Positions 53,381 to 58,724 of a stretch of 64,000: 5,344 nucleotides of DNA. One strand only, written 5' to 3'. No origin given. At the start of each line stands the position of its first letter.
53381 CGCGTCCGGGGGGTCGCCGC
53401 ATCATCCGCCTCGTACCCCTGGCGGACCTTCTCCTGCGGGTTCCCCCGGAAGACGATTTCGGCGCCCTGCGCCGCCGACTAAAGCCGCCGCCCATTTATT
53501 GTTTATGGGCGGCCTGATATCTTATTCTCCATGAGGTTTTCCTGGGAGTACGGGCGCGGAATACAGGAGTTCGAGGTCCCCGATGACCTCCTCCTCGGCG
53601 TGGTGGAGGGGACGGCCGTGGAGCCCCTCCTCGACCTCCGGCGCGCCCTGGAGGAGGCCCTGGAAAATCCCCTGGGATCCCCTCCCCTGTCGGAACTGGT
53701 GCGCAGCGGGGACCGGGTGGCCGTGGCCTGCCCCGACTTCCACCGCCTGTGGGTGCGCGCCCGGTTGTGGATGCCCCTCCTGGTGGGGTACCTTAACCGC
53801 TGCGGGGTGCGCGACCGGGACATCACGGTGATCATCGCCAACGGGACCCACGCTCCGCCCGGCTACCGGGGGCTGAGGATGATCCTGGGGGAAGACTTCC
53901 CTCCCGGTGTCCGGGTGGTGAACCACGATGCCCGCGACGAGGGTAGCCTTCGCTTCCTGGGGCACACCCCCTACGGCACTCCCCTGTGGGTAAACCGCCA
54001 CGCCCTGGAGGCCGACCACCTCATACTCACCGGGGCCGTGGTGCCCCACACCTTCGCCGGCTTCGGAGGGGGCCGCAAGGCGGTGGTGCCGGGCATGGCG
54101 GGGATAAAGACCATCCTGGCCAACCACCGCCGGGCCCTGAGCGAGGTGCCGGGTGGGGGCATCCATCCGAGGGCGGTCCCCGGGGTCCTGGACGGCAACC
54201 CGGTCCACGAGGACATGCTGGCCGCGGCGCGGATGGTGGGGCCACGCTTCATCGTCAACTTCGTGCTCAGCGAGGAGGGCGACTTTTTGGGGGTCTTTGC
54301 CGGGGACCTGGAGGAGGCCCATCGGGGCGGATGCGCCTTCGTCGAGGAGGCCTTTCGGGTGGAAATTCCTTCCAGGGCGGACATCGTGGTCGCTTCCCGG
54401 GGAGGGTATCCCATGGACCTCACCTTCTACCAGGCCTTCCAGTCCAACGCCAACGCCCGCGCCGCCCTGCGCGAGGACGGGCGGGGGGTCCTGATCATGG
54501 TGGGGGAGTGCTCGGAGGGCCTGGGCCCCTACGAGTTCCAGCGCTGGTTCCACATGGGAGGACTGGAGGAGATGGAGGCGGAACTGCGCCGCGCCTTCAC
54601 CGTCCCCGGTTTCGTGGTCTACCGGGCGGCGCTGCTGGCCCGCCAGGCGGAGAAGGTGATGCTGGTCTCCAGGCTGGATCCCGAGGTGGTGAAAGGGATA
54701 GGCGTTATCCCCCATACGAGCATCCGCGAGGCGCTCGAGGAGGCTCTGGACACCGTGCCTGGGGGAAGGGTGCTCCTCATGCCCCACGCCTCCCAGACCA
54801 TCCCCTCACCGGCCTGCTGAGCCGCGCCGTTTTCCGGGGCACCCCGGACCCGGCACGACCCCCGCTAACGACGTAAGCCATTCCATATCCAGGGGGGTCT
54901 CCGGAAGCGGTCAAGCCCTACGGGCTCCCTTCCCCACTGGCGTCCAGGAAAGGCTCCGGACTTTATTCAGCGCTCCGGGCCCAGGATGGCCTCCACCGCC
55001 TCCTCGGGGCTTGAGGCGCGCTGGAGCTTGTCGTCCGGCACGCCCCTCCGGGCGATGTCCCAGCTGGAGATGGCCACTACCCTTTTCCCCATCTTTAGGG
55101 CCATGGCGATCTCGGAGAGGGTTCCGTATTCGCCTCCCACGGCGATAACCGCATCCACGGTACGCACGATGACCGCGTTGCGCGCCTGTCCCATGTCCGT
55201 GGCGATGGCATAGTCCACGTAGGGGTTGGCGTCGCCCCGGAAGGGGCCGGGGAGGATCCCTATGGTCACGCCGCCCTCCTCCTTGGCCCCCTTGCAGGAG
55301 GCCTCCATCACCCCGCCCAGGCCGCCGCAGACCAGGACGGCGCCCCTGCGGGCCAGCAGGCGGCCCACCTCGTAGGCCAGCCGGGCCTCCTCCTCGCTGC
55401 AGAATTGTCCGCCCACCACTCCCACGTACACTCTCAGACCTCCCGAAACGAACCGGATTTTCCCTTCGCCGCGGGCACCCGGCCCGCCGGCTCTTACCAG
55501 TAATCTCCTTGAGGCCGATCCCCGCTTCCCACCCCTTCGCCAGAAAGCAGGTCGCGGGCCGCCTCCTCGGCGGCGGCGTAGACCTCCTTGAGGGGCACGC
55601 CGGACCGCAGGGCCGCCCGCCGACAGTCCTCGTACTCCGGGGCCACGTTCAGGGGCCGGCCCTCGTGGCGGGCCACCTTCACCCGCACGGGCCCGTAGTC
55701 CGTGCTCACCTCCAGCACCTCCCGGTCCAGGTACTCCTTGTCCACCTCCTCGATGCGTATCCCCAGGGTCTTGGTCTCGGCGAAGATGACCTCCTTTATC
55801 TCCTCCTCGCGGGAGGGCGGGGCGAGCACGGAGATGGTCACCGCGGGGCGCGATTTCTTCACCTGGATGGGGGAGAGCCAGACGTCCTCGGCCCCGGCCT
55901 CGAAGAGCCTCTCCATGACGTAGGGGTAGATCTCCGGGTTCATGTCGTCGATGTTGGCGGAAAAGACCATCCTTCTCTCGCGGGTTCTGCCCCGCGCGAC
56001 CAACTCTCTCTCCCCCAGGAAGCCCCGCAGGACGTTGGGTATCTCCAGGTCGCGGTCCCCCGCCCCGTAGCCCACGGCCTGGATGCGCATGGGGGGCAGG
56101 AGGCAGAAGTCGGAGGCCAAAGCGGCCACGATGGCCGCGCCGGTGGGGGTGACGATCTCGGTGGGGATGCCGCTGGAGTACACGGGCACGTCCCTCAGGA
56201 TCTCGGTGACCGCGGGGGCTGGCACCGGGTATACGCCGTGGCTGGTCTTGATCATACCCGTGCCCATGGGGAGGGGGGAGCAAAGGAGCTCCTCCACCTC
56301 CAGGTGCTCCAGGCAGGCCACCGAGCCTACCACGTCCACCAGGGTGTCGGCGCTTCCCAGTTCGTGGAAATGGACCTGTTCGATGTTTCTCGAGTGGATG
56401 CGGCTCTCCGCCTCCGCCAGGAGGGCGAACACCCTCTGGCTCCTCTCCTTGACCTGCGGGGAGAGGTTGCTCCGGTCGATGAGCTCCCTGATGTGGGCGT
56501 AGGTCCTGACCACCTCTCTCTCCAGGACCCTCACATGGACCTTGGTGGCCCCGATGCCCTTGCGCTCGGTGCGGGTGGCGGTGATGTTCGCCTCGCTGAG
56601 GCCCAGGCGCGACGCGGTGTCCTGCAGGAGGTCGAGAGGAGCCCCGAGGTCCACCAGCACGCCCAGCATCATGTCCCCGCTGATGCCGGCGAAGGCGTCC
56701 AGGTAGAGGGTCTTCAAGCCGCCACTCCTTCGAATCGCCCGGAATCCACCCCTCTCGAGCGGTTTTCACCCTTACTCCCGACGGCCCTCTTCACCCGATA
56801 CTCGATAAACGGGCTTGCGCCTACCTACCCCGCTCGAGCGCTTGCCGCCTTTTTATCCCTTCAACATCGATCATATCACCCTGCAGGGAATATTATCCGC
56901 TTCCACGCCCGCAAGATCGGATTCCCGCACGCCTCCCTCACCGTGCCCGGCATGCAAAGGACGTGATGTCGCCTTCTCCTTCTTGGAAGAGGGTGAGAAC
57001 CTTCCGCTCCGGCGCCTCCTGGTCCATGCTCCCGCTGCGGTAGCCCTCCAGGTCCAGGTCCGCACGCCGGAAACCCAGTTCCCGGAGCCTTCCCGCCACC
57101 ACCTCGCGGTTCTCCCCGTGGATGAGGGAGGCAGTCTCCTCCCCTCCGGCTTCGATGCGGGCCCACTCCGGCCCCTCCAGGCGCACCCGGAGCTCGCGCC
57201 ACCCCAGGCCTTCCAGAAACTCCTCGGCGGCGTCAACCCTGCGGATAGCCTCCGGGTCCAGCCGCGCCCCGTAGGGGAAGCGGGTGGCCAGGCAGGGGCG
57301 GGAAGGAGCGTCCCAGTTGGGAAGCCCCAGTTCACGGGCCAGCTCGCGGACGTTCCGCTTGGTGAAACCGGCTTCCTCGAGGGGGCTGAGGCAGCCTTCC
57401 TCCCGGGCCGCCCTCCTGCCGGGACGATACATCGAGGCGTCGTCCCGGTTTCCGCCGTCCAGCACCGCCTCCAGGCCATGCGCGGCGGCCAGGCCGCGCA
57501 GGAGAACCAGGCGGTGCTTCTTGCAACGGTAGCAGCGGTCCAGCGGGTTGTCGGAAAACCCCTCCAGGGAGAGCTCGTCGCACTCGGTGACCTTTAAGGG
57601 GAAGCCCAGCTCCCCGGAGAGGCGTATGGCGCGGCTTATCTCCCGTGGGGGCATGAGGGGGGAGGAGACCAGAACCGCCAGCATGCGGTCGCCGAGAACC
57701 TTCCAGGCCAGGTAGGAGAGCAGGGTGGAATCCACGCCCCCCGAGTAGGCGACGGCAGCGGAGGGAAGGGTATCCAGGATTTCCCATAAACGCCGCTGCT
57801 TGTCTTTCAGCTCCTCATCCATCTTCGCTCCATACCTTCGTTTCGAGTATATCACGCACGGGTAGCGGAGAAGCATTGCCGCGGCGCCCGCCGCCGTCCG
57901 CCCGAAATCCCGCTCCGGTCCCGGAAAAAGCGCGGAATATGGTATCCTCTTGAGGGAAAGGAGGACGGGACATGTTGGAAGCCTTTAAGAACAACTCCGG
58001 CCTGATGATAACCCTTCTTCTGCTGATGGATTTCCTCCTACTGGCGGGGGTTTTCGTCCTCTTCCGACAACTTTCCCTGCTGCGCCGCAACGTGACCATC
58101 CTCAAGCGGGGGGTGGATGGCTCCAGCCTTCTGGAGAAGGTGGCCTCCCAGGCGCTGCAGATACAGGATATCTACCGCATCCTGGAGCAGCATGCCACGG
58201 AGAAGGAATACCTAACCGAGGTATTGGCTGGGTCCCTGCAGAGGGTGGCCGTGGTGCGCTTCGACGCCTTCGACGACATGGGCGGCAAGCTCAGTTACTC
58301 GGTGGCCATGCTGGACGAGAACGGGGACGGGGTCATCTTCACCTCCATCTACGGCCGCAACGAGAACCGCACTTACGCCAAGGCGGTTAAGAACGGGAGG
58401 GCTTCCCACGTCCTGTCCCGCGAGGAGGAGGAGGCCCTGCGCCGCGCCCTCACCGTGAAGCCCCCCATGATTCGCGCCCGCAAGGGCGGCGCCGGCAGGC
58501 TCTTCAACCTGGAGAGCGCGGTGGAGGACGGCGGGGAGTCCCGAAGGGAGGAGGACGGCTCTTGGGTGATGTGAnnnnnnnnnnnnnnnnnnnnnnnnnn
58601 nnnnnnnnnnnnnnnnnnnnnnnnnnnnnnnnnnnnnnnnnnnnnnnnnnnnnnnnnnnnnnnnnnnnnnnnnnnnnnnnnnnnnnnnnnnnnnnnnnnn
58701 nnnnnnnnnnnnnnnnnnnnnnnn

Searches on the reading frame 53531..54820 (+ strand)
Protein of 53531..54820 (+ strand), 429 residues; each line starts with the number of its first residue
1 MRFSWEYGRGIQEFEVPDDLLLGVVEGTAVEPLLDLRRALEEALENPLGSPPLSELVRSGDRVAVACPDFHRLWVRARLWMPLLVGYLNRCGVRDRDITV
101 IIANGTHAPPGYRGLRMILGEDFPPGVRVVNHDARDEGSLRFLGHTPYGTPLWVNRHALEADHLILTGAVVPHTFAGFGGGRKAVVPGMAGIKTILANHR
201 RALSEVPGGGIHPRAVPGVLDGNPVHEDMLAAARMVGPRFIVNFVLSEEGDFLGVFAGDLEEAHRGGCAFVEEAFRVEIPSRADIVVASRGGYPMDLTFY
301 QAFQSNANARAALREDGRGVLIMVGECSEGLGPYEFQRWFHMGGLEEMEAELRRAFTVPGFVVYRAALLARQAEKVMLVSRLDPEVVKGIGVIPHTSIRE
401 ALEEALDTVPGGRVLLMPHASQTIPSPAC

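Call 19: search_protein_families(library=pfam, proteins=[window:53531-54820:+], max_evalue=0.001)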
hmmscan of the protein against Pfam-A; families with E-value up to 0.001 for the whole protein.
window:53531-54820:+ (429 aa): 2 families
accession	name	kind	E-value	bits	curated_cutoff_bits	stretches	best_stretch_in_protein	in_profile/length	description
PF09861.14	Lar_N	-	3.6e-59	199.8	23.3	1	7-203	1-196/204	Lactate racemase N-terminal domain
PF21113.2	LarA_C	-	6.9e-14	52.5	25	1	282-408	5-134/152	Lactate racemase C-terminal domain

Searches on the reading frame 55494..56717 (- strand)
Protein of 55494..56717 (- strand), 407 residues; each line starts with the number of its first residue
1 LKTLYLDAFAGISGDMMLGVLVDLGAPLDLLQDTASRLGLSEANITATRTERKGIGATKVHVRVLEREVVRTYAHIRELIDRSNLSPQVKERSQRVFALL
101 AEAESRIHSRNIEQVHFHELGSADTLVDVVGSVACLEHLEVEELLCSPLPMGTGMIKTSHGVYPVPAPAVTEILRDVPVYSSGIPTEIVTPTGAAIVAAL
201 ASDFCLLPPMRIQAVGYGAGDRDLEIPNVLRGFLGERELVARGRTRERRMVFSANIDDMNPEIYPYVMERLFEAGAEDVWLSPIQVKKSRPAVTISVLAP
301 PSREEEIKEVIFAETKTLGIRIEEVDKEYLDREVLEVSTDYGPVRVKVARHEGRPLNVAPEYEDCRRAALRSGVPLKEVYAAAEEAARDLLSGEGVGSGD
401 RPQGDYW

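Call 19: search_protein_families(library=pfam, proteins=[window:55494-56717:-], max_evalue=0.001)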
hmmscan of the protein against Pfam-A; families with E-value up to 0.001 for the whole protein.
window:55494-56717:- (407 aa): 1 family
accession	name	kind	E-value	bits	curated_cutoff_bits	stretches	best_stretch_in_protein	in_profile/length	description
PF01969.22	Ni_insertion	-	2.3e-142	475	22.1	1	4-380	1-375/375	Nickel insertion protein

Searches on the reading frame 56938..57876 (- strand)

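Call 19: search_protein_families(library=pfam, proteins=[window:56938-57876:-], max_evalue=0.001)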
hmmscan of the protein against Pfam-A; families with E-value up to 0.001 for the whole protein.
window:56938-57876:- (312 aa): 2 families
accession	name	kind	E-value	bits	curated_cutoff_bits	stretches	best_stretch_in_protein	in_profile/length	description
PF02540.23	NAD_synthase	-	1.2e-06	28.3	21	1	43-101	24-83/242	NAD synthase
PF24167.1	DUF7411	-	0.00046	20.3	28.7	1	40-147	3-108/194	Family of unknown function (DUF7411)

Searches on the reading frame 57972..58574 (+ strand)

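Call 19: search_protein_families(library=pfam, proteins=[window:57972-58574:+], max_evalue=0.001)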
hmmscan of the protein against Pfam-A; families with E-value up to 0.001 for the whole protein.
window:57972-58574:+ (200 aa): 1 family
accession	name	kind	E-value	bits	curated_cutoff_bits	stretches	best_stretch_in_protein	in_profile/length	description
PF14584.11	DUF4446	-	9.3e-41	139.8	27.4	1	13-159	3-149/150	Protein of unknown function (DUF4446)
